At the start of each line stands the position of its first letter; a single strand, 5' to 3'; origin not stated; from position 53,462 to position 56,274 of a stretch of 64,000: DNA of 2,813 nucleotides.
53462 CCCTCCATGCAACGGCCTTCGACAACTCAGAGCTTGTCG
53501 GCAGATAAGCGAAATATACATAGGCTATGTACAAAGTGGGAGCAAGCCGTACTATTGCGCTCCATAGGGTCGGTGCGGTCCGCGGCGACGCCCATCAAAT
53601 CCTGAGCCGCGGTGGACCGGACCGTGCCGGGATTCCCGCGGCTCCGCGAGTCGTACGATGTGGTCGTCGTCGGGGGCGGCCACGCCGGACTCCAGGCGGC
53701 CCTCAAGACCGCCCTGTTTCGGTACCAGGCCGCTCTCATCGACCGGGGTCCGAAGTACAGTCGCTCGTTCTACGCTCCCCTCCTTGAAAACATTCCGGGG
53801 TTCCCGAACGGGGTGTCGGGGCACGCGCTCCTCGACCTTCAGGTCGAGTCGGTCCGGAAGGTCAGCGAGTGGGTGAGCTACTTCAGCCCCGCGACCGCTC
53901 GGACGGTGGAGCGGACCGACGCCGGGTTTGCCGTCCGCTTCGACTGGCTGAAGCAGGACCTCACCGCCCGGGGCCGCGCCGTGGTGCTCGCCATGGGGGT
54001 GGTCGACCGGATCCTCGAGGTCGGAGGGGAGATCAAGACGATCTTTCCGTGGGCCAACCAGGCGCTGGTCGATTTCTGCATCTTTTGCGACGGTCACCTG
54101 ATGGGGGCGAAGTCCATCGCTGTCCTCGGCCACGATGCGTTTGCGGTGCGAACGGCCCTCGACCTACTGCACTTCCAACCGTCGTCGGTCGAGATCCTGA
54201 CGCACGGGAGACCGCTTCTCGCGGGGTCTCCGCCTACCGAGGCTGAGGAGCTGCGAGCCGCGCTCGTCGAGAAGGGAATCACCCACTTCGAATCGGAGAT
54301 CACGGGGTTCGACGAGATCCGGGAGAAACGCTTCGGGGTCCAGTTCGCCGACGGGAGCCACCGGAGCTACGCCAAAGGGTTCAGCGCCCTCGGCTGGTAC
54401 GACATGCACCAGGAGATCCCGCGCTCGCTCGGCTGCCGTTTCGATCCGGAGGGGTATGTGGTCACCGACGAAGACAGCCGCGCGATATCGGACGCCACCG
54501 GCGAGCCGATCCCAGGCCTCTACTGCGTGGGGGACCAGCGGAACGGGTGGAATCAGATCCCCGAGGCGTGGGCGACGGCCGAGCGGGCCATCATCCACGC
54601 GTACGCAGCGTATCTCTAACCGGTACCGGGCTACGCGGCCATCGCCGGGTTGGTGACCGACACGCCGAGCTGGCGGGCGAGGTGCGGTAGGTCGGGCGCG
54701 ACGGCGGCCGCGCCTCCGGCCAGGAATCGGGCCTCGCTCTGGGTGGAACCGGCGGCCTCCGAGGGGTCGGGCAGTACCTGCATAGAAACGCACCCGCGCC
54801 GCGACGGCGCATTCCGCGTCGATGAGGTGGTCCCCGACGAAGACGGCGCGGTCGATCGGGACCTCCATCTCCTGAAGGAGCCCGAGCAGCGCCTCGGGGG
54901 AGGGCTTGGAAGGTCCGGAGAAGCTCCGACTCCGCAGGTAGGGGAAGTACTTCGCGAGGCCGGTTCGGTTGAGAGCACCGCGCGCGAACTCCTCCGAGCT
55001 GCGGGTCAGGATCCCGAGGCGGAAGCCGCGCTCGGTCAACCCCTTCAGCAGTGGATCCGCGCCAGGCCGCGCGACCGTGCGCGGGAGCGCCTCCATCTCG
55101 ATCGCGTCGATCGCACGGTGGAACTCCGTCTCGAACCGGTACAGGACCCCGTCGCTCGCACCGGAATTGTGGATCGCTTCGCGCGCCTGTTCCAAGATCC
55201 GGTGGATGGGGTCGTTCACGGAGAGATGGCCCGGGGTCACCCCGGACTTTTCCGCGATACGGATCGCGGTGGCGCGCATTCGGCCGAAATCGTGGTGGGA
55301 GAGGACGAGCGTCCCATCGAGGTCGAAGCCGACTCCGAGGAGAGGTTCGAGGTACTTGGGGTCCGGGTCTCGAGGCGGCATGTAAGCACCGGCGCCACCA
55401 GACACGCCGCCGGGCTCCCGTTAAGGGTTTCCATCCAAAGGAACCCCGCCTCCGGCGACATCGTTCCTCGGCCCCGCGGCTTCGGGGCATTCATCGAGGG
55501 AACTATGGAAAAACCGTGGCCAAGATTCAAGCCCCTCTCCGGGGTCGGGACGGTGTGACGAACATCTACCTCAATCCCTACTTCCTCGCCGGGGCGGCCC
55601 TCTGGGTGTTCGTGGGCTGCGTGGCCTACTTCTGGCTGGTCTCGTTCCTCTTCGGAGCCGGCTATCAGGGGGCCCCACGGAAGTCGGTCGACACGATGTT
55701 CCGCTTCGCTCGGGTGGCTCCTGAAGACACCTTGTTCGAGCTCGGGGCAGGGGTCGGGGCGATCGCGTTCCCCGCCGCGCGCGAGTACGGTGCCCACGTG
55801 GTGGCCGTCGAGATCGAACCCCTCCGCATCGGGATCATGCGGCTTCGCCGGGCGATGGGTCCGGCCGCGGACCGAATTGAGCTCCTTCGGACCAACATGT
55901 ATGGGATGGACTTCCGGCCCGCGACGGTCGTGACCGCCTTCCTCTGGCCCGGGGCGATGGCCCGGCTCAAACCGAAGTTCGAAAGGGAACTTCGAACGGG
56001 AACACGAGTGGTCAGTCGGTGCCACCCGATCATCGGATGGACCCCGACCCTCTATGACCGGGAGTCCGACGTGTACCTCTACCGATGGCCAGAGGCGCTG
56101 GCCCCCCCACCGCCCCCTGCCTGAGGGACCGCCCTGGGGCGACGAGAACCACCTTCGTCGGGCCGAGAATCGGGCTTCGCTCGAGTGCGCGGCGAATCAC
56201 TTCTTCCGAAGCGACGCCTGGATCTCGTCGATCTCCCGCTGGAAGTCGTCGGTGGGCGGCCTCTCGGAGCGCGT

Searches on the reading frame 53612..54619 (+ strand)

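Call 24: search_protein_families(library=pfam, proteins=[window:53612-54619:+], max_evalue=0.001)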
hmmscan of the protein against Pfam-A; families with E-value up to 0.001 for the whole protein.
window:53612-54619:+ (335 aa): 4 families
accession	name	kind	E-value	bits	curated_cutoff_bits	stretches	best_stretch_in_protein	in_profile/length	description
PF07992.20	Pyr_redox_2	-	4.2e-18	66.2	26.1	1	15-322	1-290/291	Pyridine nucleotide-disulphide oxidoreductase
PF00890.30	FAD_binding_2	-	9.9e-11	41.9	20.4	1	16-48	1-33/414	FAD binding domain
PF01134.28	GIDA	-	0.00023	20.8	22.1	1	16-43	1-28/391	Glucose inhibited division protein A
PF03486.20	HI0933_like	-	0.00096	19.1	50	0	16-52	2-38/244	HI0933-like protein Rossmann domain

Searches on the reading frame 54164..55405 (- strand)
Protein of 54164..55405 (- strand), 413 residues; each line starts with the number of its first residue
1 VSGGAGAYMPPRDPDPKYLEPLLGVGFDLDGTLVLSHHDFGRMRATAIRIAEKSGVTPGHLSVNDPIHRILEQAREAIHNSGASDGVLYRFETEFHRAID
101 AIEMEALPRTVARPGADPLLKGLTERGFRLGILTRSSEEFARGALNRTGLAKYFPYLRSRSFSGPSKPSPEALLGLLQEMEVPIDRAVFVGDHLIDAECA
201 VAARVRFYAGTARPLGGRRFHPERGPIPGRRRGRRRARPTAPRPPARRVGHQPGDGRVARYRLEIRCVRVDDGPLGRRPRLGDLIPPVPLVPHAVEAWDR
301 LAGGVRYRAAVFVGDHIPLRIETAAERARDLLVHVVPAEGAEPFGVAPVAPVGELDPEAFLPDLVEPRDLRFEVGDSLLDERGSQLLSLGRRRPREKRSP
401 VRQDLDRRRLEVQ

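Call 25: search_protein_families(library=pfam, proteins=[window:54164-55405:-], max_evalue=0.001)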
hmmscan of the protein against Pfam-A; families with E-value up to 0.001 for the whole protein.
window:54164-55405:- (413 aa): 3 families
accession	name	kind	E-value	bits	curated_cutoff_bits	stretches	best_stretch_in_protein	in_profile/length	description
PF00702.32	Hydrolase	-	2.6e-21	77.4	26.4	1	25-203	4-190/191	haloacid dehalogenase-like hydrolase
PF13419.12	HAD_2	-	6.2e-17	62.7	23.8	1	27-208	3-176/178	Haloacid dehalogenase-like hydrolase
PF12710.13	HAD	-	1.5e-06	29.2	27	1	25-200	1-188/189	haloacid dehalogenase-like hydrolase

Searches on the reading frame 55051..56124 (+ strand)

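Call 25: search_protein_families(library=pfam, proteins=[window:55051-56124:+], max_evalue=0.001)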
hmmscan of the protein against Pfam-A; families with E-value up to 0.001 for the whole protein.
window:55051-56124:+ (357 aa): 1 family
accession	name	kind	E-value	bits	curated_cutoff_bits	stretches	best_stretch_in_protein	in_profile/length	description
PF13649.12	Methyltransf_25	-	0.00087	20.4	27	0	230-299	3-71/97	Methyltransferase domain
